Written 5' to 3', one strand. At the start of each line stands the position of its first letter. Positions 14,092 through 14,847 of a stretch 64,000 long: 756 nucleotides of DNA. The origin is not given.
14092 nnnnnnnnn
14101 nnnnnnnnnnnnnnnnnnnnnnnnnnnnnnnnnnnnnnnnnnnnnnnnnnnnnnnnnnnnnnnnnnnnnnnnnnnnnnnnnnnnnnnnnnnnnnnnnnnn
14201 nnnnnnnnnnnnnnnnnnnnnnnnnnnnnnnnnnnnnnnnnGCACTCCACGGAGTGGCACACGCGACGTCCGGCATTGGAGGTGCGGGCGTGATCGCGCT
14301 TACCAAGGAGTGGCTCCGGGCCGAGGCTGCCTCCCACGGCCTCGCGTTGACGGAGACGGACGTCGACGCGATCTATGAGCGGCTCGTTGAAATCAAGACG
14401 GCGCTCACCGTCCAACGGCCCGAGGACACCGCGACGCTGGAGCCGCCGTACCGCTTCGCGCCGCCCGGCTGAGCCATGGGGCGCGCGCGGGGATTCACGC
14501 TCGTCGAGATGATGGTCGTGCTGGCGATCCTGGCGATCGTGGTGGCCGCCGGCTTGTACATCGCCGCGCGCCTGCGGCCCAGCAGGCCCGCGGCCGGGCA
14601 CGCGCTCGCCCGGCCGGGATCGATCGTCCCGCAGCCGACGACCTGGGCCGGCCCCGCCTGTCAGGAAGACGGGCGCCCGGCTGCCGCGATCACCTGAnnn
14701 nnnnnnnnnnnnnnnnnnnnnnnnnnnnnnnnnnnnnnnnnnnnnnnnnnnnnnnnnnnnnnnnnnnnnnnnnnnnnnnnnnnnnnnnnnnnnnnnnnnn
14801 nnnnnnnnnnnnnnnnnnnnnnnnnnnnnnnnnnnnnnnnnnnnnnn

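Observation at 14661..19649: Tightly packed five-gene operon mixing CoA-hydratase, SDR, M20D amidohydrolase, threonine-type dehydratase and an ArgH-family lyase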

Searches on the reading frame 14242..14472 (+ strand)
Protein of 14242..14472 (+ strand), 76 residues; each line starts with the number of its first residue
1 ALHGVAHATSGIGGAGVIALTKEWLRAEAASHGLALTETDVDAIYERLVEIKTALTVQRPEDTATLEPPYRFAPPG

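Call 38: search_protein_families(library=pfam, proteins=[window:14242-14472:+], max_evalue=0.01)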
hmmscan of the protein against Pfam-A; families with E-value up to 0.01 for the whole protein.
window:14242-14472:+ (76 aa): 0 families

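Call 56: search_protein_families(library=ncbifam, proteins=[window:14242-14472:+], max_evalue=0.001)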
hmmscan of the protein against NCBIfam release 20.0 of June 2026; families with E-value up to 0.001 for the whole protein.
window:14242-14472:+ (76 aa): 0 families

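Call 64: search_solved_structures(query=window:14281-14472:+, max_evalue=10, show_alignments=1)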
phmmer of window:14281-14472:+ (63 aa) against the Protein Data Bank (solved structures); distinct sequences matched with E-value up to 10: 3.
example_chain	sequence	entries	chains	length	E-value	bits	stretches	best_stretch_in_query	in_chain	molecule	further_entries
6h7h_A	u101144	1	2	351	1.1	13.3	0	24-62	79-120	Phosphoribulokinase, chloroplastic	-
6kez_I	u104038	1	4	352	1.1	13.2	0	24-62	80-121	Phosphoribulokinase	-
6kew_A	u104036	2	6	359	1.1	13.2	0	24-62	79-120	Phosphoribulokinase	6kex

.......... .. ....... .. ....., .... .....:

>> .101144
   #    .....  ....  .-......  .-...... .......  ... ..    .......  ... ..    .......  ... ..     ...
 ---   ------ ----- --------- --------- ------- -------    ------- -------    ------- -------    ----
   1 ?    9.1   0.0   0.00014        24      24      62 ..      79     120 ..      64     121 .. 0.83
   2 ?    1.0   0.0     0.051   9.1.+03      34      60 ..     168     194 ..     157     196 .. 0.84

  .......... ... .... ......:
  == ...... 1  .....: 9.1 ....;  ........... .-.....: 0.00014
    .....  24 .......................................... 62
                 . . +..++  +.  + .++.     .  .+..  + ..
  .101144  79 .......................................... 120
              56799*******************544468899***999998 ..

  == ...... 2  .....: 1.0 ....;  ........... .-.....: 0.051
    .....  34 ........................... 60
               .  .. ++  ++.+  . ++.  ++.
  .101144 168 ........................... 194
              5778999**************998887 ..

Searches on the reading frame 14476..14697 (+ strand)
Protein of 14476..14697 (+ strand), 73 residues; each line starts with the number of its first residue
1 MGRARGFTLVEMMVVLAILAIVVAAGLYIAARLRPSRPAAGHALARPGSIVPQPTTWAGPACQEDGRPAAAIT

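Call 38: search_protein_families(library=pfam, proteins=[window:14476-14697:+], max_evalue=0.01)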
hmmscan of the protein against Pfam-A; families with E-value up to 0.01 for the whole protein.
window:14476-14697:+ (73 aa): 1 family
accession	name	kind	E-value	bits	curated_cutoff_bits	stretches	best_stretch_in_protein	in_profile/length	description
PF07963.17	N_methyl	-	1.2e-09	37.8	21.2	1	1-26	1-26/27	Prokaryotic N-terminal methylation motif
